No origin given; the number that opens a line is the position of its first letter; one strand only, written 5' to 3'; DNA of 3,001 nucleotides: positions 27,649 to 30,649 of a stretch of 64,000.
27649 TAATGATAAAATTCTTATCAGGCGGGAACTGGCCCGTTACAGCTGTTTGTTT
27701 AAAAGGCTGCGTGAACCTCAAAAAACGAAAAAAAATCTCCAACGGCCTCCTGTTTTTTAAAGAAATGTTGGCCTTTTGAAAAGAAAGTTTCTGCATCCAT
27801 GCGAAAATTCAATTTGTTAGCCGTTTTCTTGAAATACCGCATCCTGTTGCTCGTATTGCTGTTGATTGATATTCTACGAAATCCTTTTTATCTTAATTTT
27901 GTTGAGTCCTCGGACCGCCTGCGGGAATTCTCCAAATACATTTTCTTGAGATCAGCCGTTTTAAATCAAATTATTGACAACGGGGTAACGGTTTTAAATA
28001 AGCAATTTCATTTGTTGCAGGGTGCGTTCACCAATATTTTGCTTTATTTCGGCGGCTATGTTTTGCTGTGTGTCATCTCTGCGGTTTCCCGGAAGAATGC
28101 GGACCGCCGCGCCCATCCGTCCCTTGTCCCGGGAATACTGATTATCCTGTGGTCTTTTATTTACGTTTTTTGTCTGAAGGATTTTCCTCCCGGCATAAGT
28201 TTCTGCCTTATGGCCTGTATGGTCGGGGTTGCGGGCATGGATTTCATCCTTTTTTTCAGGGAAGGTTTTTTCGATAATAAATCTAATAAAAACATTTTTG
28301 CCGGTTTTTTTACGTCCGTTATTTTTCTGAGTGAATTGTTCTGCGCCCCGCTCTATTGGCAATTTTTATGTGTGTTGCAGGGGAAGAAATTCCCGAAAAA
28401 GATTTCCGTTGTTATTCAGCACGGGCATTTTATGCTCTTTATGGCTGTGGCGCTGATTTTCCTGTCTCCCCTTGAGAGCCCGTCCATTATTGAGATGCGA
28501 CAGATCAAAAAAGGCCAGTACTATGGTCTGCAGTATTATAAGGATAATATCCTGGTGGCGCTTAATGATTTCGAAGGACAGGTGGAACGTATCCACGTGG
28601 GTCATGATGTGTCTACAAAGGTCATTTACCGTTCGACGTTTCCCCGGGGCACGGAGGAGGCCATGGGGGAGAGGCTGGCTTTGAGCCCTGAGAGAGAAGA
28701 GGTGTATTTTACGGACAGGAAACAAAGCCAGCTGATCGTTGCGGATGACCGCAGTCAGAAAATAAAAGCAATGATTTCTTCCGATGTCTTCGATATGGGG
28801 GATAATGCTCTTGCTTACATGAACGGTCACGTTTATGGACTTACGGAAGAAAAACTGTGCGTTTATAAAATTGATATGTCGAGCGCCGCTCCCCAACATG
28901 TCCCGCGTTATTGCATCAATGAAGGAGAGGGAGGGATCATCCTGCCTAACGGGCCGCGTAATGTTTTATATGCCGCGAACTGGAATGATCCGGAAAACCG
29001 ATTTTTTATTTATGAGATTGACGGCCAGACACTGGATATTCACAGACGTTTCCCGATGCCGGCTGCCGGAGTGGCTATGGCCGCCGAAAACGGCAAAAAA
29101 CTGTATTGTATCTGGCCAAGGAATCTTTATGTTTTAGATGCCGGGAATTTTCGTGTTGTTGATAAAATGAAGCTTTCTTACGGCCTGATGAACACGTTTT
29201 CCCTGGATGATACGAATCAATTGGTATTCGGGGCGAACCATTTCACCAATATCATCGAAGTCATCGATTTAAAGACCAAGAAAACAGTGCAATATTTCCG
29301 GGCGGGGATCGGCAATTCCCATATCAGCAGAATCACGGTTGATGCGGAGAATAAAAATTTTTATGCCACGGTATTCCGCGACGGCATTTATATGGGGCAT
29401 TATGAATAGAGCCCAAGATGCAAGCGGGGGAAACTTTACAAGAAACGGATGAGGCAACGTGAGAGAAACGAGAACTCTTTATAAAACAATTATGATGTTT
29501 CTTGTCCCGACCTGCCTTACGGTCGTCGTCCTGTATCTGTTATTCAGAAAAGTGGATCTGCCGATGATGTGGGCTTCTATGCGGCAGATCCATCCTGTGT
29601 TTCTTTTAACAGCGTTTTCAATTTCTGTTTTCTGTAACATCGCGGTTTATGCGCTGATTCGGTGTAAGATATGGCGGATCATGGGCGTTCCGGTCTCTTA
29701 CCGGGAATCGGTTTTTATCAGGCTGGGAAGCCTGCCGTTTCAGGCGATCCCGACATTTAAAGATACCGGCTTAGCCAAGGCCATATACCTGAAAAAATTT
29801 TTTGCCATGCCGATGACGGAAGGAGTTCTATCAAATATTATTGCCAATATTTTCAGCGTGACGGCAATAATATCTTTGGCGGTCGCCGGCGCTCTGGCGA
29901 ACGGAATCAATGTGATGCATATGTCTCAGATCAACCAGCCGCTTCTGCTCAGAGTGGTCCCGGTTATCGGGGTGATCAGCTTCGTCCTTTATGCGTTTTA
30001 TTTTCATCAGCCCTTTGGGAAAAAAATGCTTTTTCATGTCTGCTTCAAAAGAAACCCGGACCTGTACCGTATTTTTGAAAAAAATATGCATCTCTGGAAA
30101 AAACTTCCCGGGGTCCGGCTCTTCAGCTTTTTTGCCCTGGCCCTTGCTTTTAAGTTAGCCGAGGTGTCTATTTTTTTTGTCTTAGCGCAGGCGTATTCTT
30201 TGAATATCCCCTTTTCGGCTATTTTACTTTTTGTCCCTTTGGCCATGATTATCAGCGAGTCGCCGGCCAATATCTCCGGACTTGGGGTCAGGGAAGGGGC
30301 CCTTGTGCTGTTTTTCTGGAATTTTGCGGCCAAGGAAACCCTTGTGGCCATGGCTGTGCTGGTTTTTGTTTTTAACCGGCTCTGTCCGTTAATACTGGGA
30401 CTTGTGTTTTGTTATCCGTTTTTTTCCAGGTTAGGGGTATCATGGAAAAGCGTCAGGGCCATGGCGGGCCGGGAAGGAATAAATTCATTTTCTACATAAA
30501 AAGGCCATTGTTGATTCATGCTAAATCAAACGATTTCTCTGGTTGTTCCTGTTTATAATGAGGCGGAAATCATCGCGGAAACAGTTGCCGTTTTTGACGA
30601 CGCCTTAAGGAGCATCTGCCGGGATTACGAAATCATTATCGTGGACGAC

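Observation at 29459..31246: Arn-like lipid-carrier glycosylation modules repeated across the island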

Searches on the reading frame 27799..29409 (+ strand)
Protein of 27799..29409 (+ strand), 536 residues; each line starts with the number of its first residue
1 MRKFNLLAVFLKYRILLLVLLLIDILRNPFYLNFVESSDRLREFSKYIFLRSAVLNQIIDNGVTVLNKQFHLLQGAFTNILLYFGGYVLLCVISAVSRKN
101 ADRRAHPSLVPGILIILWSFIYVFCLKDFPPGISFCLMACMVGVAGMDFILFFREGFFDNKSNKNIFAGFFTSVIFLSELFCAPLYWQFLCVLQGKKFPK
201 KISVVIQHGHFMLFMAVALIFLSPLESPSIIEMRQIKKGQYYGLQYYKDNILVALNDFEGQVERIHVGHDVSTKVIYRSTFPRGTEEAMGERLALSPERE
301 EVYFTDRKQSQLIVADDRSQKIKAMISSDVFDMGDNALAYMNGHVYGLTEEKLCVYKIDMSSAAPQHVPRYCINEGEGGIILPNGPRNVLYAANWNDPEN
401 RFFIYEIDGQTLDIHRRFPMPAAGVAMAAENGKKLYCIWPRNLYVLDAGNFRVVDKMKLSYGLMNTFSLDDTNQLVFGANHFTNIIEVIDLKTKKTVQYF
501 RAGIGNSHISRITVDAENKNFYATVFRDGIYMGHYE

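Call 3: search_protein_families(library=pfam, proteins=[window:27799-29409:+], max_evalue=0.01)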
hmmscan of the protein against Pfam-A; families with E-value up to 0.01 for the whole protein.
window:27799-29409:+ (536 aa): 1 family
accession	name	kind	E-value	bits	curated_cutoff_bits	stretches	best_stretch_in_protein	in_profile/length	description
PF21959.2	DUF6923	-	0.0078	16.5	27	0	301-373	99-172/234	Repeat of unknown function (DUF6923)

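Call 77: search_protein_families(library=ncbifam, proteins=[window:27799-29409:+], max_evalue=1e-8)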
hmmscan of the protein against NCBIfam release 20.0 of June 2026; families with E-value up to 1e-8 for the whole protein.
window:27799-29409:+ (536 aa): 0 families

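Call 80: search_protein_families(library=pfam, proteins=[window:27799-29409:+], max_evalue=10)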
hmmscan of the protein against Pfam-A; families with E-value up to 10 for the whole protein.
window:27799-29409:+ (536 aa): 2 families
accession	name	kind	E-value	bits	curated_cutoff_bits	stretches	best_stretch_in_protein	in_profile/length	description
PF21959.2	DUF6923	-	0.0078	16.5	27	1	301-373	99-172/234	Repeat of unknown function (DUF6923)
PF21783.3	YNCE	-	0.021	14.6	27.1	1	301-470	169-335/339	YNCE-like beta-propeller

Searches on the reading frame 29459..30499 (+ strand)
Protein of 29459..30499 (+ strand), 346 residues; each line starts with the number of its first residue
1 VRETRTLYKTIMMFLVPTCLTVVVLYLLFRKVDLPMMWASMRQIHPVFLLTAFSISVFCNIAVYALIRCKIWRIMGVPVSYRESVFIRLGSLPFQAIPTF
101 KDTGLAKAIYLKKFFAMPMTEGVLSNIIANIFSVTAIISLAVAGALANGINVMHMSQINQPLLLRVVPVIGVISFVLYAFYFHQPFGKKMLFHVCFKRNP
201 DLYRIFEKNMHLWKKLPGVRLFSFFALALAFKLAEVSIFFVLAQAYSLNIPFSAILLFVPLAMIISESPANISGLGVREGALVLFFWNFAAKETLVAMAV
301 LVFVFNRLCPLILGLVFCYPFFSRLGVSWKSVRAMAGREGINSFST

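Call 3: search_protein_families(library=pfam, proteins=[window:29459-30499:+], max_evalue=0.01)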
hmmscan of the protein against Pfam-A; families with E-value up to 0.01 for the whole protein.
window:29459-30499:+ (346 aa): 1 family
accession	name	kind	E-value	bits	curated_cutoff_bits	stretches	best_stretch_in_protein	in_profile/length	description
PF03706.18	LPG_synthase_TM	-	9.3e-21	75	33.4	1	19-314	6-302/302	Lysylphosphatidylglycerol synthase TM region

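Call 8: search_protein_families(library=ncbifam, proteins=[window:29459-30499:+], max_evalue=0.01)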
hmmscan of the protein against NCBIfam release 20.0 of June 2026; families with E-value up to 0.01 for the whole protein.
window:29459-30499:+ (346 aa): 1 family
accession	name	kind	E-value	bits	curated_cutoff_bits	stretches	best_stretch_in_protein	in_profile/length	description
TIGR00374.1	TIGR00374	subfamily_domain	0.00051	19.6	43.2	1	20-317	3-309/323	flippase-like domain-containing protein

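Call 12: find_related_loci(query=window:29459-30499:+, collection=genome_contigs, flank=10000)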
Query window:29459-30499:+ (346 aa) in genome_contigs; peptide patterns used: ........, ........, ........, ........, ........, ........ (x = any residue, [..] = any of these).
25 stretches matched a pattern, but none encodes a relative of the query by tblastn (E <= 1e-3).
